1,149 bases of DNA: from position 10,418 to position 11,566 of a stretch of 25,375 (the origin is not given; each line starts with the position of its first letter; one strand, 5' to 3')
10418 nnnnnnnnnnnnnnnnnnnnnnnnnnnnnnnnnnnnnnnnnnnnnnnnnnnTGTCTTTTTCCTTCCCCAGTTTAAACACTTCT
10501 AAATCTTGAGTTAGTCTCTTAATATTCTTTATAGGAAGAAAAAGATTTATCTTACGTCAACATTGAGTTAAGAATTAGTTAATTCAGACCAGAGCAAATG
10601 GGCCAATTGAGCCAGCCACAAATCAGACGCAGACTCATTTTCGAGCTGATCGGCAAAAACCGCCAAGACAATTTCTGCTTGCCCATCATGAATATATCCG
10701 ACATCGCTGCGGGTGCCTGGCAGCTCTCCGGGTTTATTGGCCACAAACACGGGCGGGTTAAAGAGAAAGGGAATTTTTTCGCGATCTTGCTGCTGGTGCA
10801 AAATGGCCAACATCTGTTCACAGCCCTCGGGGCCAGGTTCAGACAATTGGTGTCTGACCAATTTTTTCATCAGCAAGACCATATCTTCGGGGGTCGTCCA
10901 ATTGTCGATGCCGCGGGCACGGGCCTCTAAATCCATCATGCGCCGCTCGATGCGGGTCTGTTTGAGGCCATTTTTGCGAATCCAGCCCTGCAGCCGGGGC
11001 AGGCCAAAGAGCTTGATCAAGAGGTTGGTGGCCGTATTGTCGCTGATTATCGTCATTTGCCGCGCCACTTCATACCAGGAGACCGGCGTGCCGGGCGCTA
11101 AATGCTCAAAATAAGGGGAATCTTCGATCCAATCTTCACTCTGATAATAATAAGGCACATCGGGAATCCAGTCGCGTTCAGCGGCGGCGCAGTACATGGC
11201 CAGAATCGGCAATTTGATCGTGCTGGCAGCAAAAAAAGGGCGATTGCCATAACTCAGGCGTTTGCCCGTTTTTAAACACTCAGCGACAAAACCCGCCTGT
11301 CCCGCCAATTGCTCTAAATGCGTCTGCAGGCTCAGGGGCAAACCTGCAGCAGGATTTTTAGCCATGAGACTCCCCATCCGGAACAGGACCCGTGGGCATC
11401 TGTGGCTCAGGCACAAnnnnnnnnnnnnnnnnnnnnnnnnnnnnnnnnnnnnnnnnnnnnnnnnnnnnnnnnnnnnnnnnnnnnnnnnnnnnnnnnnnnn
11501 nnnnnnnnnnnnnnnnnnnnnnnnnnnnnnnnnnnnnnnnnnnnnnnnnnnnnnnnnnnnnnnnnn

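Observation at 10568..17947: Glycan-biosynthesis operon: UDP-HexNAc dehydrogenase, 1347-aa triple-GT giant, leaderless AI-2E transporter and class A beta-lactamase-like hydrolase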

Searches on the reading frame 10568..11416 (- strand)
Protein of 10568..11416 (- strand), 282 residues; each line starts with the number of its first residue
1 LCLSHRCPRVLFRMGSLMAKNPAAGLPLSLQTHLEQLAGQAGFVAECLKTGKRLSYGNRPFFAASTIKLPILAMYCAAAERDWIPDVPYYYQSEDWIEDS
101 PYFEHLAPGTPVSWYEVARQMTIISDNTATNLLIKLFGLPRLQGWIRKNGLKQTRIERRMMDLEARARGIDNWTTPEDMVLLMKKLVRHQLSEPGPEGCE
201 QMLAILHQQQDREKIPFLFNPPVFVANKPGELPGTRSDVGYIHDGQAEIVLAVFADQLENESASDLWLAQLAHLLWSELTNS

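Call 4: search_protein_families(library=pfam, proteins=[window:10568-11416:-], max_evalue=0.01)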
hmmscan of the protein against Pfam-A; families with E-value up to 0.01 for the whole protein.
window:10568-11416:- (282 aa): 1 family
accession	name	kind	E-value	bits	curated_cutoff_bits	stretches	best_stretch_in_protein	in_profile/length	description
PF13354.11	Beta-lactamase2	-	5.2e-51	173.5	22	1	43-254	2-213/214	Beta-lactamase enzyme family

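Call 5: search_protein_families(library=ncbifam, proteins=[window:10568-11416:-], max_evalue=0.01)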
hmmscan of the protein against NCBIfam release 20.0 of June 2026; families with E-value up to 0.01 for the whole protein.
window:10568-11416:- (282 aa): 56 families (the best 25 are shown)
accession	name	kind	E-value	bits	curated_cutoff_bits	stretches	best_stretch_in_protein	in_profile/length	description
NF033103.1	bla_class_A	equivalog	6.9e-23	81.1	200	1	32-278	4-256/257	class A beta-lactamase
NF000265.2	OKP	exception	8.4e-11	41.5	620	1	32-251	31-255/286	OKP family broad-spectrum class A beta-lactamase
NF052571.1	OKP-A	exception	2.6e-10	39.9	650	1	27-240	25-243/286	OKP-A family broad-spectrum class A beta-lactamase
NF038401.1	blaORN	exception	3.9e-10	39.2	670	1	35-195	34-198/291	ORN family class A beta-lactamase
NF040472.1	blaPAD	exception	7.7e-10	38.6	575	1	38-188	48-203/297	PAD family carbapenem-hydrolyzing class A beta-lactamase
NF000275.2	blaPLA_ORN_TER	exception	8.8e-10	38.1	550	1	35-190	34-193/291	PLA/ORN/TER family class A beta-lactamase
NF051479.1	OKP-B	exception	9.2e-10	38.2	645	1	34-192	33-196/286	OKP-B family broad-spectrum class A beta-lactamase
NF033867.1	blaPAU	exception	3.8e-09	36.3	640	1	49-188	57-200/293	PAU family class A beta-lactamase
NF000321.3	blaPEN-Bpc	exception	6.5e-09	35.2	580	1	36-187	46-200/295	PEN family class A beta-lactamase, Bpc-type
NF051480.1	OKP-D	exception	1.3e-08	34.7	650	1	34-193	33-197/286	OKP-D family broad-spectrum class A beta-lactamase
NF038398.1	blaPLA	exception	2.7e-08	33.2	670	1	36-189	35-192/291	PLA family class A beta-lactamase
NF012143.0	SHV_LEN_OKP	exception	2.8e-08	33.4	535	1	32-194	30-197/285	SHV/LEN/OKP family class A beta-lactamase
NF038400.1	blaTER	exception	4e-08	32.7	620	1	35-187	34-190/284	TER family class A beta-lactamase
NF000512.2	blaSGM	exception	4.6e-08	32.8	500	1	61-192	55-189/285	SGM family class A beta-lactamase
NF012099.1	SubclassA2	equivalog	5.7e-08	32.2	320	1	118-281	99-272/275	class A beta-lactamase, subclass A2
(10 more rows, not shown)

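Call 28: search_solved_structures(query=window:10568-11365:-, max_evalue=0.001, show_alignments=2)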
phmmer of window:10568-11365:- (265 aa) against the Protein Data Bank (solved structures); distinct sequences matched with E-value up to 0.001: 188 (the best 60 are shown).
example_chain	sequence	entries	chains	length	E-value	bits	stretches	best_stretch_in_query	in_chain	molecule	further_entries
4ewf_A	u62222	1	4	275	4.3e-23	84.8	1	39-248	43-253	Beta-lactamase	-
4hes_A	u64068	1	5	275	8.8e-15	57.6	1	78-253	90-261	Beta-lactamase class A-like protein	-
2j7v_A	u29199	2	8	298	5.7e-14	54.9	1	23-246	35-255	TLL2115 PROTEIN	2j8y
2j9o_A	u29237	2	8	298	1.6e-13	53.5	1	23-246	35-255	TLL2115 PROTEIN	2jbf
3zdj_A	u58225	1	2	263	1.5e-12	50.3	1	18-237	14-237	ENCA BETA-LACTAMASE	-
5fqm_A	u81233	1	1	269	6.7e-12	48.1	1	17-257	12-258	GNCA BETA LACTAMASE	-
4b88_A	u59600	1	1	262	7.3e-12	48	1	17-257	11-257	BETA-LACTAMASE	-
4uhu_A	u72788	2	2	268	7.8e-12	47.9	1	17-257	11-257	GNCA LACTAMASE W229D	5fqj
4c6y_A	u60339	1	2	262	1.5e-11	47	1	17-257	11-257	BETA-LACTAMASE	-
6ty6_A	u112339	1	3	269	2.1e-11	46.5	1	16-258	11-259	Beta lactamase (GNCA4-2)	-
5fqi_A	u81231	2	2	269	2.2e-11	46.5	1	16-258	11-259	GNCA4 LACTAMASE W229D AND F290W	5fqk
5fqq_A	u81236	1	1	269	2.2e-11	46.5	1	16-258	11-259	GNCA4 LACTAMASE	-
6txd_A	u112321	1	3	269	2.8e-11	46.1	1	16-258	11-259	Beta lactamase (GNCA4-12)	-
6tww_A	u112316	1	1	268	4.8e-11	45.3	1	17-258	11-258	Beta-Lactamase (GNCA4)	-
3n4i_A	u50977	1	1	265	1.5e-10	43.7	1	17-187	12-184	Beta-lactamase SHV-1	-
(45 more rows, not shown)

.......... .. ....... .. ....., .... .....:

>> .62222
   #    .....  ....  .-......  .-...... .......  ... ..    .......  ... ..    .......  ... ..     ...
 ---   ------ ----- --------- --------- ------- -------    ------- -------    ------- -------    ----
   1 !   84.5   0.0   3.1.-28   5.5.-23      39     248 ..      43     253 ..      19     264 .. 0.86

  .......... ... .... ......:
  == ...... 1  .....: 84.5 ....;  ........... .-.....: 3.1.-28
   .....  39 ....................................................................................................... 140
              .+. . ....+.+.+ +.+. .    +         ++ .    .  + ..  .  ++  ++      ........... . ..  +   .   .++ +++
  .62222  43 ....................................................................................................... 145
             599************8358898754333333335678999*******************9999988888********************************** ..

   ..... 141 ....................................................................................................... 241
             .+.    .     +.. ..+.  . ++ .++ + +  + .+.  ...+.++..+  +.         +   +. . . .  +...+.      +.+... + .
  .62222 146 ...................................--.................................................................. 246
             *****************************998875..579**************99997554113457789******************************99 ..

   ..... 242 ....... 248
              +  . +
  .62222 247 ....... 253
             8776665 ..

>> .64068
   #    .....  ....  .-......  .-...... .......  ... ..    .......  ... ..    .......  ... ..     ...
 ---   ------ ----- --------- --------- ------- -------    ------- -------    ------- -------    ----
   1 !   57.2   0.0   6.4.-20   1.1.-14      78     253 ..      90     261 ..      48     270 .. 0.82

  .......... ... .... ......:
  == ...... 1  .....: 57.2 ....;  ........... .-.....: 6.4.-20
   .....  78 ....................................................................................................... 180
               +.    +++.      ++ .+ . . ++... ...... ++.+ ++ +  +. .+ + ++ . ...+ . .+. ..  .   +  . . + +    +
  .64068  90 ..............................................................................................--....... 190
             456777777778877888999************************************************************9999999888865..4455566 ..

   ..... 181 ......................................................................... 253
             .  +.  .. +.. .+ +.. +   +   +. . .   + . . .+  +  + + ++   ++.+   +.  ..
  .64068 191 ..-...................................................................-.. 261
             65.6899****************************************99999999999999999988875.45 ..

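Call 30: find_homologous_proteins(query=window:10568-11365:-, max_evalue=1e-10)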
Query window:10568-11365:- (265 aa): 235 proteins with E <= 1e-10 among 2935 candidates; the best 120 are listed.
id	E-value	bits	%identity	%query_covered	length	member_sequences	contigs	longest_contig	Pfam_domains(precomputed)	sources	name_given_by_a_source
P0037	2.0e-173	593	97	100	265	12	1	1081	PF13354.13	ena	-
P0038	1.6e-151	521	88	97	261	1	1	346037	PF13354.13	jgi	jgi:beta-lactamase class A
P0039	4.4e-110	385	69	97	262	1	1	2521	PF13354.13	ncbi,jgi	jgi:beta-lactamase class A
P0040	4.9e-99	349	62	95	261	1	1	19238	PF13354.13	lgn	-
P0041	2.5e-96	340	59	97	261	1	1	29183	PF13354.13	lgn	-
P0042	5.9e-84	299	55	95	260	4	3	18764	PF13354.13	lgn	-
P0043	3.1e-82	294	56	94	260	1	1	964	PF13354.13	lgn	-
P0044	1.2e-80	288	55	96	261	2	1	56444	PF13354.13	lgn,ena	-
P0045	5.9e-80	286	55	98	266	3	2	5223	PF13354.13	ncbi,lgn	ncbi:MAG: serine hydrolase [Candidatus Sericytochromatia bacterium]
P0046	1.4e-77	278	54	100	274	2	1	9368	PF13354.13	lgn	-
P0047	2.5e-75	271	54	95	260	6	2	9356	PF13354.13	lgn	-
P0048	2.5e-75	271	53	95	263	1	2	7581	PF13354.13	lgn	-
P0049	4.8e-75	270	53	94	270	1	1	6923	PF13354.13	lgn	-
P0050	1.0e-74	269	50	97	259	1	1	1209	PF13354.13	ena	-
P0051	1.8e-74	268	53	95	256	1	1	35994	PF13354.13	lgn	-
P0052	2.6e-74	268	53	95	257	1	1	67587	PF13354.13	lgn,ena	-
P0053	2.2e-72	261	54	95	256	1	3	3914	PF13354.13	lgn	-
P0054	2.6e-72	261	50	95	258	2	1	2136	PF13354.13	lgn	-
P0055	3.0e-71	258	53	96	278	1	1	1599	PF13354.13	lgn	-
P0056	4.4e-71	257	54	93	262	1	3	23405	PF13354.13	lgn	-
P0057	1.1e-70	256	49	96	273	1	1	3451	PF13354.13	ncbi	-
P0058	1.1e-70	256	52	95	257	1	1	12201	PF13354.13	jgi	-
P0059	2.4e-70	255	52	95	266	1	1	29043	PF13354.13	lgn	-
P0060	1.2e-69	252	52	95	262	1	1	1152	PF13354.13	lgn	-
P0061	5.0e-68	247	49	95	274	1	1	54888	PF13354.13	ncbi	-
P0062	2.2e-67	245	50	95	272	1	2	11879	PF13354.13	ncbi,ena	-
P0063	1.2e-66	242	51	95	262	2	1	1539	PF13354.13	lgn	-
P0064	3.4e-66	241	46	94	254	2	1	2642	PF13354.13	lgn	-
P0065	1.2e-65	239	49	95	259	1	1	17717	PF13354.13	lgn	-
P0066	4.2e-65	237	49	95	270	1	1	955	PF13354.13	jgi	-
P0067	5.0e-64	234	50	87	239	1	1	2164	PF13354.13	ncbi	ncbi:MAG: hypothetical protein CVV27_19930, partial [Candidatus Melainabacteria bacterium HGW-Melain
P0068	4.9e-63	231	46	97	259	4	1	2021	PF13354.13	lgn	-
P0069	1.1e-60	223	47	96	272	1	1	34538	PF13354.13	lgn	-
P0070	1.8e-58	216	64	57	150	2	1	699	PF13354.13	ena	-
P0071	1.2e-56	210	47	90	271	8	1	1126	PF13354.13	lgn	-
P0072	1.7e-56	209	49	91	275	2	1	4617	PF13354.13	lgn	-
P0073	5.8e-55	204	47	92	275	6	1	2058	PF13354.13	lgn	-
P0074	6.8e-55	204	46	94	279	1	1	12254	PF13354.13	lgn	-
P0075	1.0e-35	141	35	91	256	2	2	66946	PF13354.13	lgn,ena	-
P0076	2.4e-35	140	34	93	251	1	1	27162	PF13354.13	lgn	-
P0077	4.6e-35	139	36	91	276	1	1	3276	PF13354.13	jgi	-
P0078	1.3e-33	134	34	93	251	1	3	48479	PF13354.13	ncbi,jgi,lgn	-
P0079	4.3e-32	129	34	91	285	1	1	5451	PF13354.13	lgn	-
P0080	1.7e-30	124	30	99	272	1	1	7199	PF13354.13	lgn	-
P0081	1.5e-27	114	35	86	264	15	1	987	PF13354.13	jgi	jgi:beta-lactamase class A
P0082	2.5e-27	114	33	89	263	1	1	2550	PF13354.13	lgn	-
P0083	5.5e-27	112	35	86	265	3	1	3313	PF13354.13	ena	-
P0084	1.2e-26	111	34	89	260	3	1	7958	PF13354.13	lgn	-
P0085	2.2e-26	110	37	75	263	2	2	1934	PF13354.13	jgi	jgi:beta-lactamase class A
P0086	6.6e-25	106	34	88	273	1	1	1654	PF13354.13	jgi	jgi:beta-lactamase class A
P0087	7.3e-25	105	34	86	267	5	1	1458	PF13354.13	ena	-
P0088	1.1e-24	105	35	83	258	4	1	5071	PF13354.13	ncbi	-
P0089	2.7e-24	104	31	90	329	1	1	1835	PF13354.13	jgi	jgi:beta-lactamase class A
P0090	3.1e-24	103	34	86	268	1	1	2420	PF13354.13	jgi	-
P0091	3.2e-24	103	33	93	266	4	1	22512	PF13354.13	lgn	-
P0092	4.1e-24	103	32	89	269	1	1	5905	PF13354.13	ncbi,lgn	-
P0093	7.2e-24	102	36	72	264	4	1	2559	PF13354.13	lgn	-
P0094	2.5e-23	100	34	82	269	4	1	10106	PF13354.13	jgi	jgi:beta-lactamase class A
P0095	1.4e-22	98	33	89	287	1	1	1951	PF13354.13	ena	-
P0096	1.6e-22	98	31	86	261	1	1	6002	PF13354.13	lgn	-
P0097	3.5e-22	97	30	96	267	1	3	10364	PF13354.13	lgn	-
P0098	5.3e-22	96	35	72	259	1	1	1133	PF13354.13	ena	-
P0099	5.9e-22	96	30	85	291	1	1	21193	PF13354.13,PF00144.30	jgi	jgi:beta-lactamase class A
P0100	1.1e-21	95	30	96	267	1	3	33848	PF13354.13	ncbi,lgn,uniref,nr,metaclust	ncbi:serine hydrolase [Acetonema longum]|uniref:Beta-lactamase n=1 Tax=Acetonema longum DSM 6540 Tax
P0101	4.3e-21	93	33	93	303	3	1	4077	PF13354.13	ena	-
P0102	5.8e-21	93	32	93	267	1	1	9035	PF13354.13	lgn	-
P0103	5.9e-21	93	33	92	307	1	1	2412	PF13354.13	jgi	jgi:beta-lactamase class A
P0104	1.1e-20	92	33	93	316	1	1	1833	PF13354.13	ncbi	-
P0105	1.4e-20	91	31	93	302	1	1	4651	PF13354.13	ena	-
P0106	2.4e-20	91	32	92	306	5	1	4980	PF13354.13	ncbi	-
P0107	3.1e-20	90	37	69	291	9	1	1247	PF13354.13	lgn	-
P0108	3.5e-20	90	29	97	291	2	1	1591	PF13354.13,PF00144.30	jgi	-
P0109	4.7e-20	90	33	77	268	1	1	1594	PF13354.13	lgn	-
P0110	4.8e-20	90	33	93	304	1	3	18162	PF13354.13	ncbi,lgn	-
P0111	5.3e-20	90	33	82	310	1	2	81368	PF13354.13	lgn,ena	-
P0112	1.0e-19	89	31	94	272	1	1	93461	PF13354.13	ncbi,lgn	ncbi:MAG: serine hydrolase [Bacillota bacterium]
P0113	1.3e-19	88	32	92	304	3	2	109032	PF13354.13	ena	-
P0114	1.3e-19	88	31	86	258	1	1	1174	PF13354.13,PF00144.30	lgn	-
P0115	1.4e-19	88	32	92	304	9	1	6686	PF13354.13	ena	-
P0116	1.5e-19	88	31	92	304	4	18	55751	PF13354.13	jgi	jgi:beta-lactamase class A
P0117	1.7e-19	88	31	92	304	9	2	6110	PF13354.13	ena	-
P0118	2.6e-19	87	32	95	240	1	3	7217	PF13354.13,PF02113.21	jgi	jgi:beta-lactamase class A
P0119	2.7e-19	87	31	93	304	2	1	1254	PF13354.13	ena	-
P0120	2.8e-19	87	32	92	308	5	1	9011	PF13354.13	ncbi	-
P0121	3.0e-19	87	32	92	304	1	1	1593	PF13354.13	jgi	jgi:beta-lactamase class A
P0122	3.0e-19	87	32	92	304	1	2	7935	PF13354.13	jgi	jgi:beta-lactamase class A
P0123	3.5e-19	87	31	98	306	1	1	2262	PF13354.13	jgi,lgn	jgi:beta-lactamase class A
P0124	3.7e-19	87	35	93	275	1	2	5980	PF13354.13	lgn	-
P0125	3.8e-19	87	32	92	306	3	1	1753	PF13354.13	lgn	-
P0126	4.2e-19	87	32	92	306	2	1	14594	PF13354.13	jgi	jgi:beta-lactamase class A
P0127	5.6e-19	86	35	60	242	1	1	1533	PF13354.13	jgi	jgi:beta-lactamase class A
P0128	6.2e-19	86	30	92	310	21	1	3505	PF13354.13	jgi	jgi:beta-lactamase class A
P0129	6.7e-19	86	36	77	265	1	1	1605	PF13354.13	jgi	jgi:beta-lactamase class A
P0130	6.8e-19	86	31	92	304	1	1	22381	PF13354.13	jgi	jgi:beta-lactamase class A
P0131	6.9e-19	86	36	72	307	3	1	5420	PF13354.13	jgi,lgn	jgi:beta-lactamase class A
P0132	7.1e-19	86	31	92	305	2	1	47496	PF13354.13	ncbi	-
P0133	7.9e-19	86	33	95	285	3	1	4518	PF13354.13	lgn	-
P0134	8.5e-19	86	32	92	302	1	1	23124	PF13354.13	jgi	jgi:beta-lactamase class A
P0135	8.7e-19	86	32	92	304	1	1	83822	PF13354.13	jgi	jgi:beta-lactamase class A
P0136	9.8e-19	85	32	91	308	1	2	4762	PF13354.13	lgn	-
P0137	1.0e-18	85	31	92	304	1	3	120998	PF13354.13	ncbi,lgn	-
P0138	1.2e-18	85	33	93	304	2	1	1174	PF13354.13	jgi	-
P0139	1.3e-18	85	32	92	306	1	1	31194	PF13354.13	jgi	jgi:beta-lactamase class A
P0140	1.3e-18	85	31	92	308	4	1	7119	PF13354.13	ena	-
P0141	1.4e-18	85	31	92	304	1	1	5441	PF13354.13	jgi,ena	-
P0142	1.5e-18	85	31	91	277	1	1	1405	PF13354.13,PF00144.30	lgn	-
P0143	1.6e-18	85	32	93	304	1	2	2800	PF13354.13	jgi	jgi:beta-lactamase class A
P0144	1.8e-18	85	32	91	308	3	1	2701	PF13354.13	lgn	-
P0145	1.9e-18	84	31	91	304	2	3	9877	PF13354.13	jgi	jgi:beta-lactamase class A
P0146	2.0e-18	84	32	91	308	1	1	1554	PF13354.13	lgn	-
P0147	2.1e-18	84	32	93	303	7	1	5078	PF13354.13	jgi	jgi:beta-lactamase class A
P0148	2.3e-18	84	33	78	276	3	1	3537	PF13354.13,PF00144.30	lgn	-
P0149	2.4e-18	84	30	93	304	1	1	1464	PF13354.13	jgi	jgi:beta-lactamase class A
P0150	2.4e-18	84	31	92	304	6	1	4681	PF13354.13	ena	-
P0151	3.0e-18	84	31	92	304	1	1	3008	PF13354.13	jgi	-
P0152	3.2e-18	84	34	77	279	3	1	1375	PF13354.13,PF00144.30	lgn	-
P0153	3.3e-18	84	32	91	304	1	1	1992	PF13354.13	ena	-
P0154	3.5e-18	84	31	92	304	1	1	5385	PF13354.13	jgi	jgi:beta-lactamase class A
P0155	3.5e-18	84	30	100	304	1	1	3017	PF13354.13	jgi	jgi:beta-lactamase class A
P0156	3.6e-18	84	32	91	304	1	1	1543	PF13354.13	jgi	jgi:beta-lactamase class A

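Call 32: find_encoding_contigs(protein=P0041, flank=10000, max_places=1)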
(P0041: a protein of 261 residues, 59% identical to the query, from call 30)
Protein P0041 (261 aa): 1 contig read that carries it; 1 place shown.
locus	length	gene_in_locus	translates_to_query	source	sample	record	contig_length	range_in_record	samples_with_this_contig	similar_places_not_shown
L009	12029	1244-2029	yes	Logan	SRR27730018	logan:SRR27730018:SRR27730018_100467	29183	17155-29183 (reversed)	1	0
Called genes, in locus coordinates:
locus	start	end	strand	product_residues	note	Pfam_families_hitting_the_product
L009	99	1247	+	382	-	PF01594:AI-2E_transport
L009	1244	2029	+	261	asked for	PF13354:Beta-lactamase2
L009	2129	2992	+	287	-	-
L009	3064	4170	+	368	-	-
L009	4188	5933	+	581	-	PF02776:TPP_enzyme_N, PF16582:TPP_enzyme_M_2, PF02775:TPP_enzyme_C (weak)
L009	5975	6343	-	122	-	PF09996:DUF2237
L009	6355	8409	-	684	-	PF00723:Glyco_hydro_15, PF22422:MGH1-like_GH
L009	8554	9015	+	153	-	PF01161:PBP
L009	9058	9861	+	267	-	-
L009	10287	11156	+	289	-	PF01510:Amidase_2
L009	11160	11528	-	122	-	PF00072:Response_reg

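Call 33: find_encoding_contigs(protein=P0044, flank=10000, max_places=1)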
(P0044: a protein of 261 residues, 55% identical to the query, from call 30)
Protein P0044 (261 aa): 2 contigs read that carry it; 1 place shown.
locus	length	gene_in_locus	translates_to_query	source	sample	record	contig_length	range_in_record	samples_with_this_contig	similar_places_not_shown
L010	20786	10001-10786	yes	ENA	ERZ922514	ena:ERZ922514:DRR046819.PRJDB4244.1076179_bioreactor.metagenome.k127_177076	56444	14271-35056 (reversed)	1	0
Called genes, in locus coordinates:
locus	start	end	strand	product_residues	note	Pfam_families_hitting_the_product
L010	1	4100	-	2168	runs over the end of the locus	PF25174:Beta-prop_THOC3 (faint), PF00400:WD40 (faint), PF23381:Beta-prop_IFT122_1st (weak), PF24796:WDR55, PF24807:WD40_CDC20-Fz (weak), PF25173:Beta-prop_WDR3_1st, PF25175:Beta-prop_WDR5 (weak), PF13646:HEAT_2 (weak), +4 more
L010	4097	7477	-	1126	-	-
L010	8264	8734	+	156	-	-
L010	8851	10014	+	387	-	PF01594:AI-2E_transport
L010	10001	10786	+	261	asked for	PF13354:Beta-lactamase2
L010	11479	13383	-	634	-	PF02310:B12-binding, PF04055:Radical_SAM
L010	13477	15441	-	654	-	PF02310:B12-binding, PF04055:Radical_SAM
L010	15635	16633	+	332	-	PF01545:Cation_efflux, PF16916:ZT_dimer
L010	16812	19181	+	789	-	PF01315:Ald_Xan_dh_C, PF02738:MoCoBD_1, PF20256:MoCoBD_2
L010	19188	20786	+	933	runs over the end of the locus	PF13424:TPR_12 (faint), PF17874:TPR_MalT, PF12770:CHAT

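Call 34: find_encoding_contigs(protein=P0061, flank=10000, max_places=1)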
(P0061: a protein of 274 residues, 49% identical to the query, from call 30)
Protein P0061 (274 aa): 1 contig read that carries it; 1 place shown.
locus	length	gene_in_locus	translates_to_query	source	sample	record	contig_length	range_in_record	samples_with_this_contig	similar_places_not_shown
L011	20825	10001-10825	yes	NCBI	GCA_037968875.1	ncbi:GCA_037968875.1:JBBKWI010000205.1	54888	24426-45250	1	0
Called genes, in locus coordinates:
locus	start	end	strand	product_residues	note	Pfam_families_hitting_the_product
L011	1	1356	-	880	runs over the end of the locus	-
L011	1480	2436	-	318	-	-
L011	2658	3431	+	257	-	-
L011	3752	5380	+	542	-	PF00664:ABC_membrane, PF02463:SMC_N (faint), PF13191:AAA_16 (faint), PF00005:ABC_tran, PF13304:AAA_21 (faint), PF13401:AAA_22 (faint)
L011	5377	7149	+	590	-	PF00664:ABC_membrane, PF02463:SMC_N (weak), PF00005:ABC_tran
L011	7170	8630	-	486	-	PF02743:dCache_1 (faint), PF08448:PAS_4 (weak), PF13426:PAS_9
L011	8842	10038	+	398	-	PF01594:AI-2E_transport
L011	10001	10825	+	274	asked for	PF13354:Beta-lactamase2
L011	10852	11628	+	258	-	-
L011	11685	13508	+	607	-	PF00535:Glycos_transf_2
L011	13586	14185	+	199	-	-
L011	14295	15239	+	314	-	PF08450:SGL, PF01731:Arylesterase (faint), PF03088:Str_synth (weak)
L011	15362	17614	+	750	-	PF00384:Molybdopterin, PF01568:Molydop_binding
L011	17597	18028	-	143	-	PF00472:RF-1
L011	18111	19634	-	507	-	PF01134:GIDA (weak), PF03486:HI0933_like (faint), PF07992:Pyr_redox_2, PF13738:Pyr_redox_3, PF00070:Pyr_redox, PF02852:Pyr_redox_dim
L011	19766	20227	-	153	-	-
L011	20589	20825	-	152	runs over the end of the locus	-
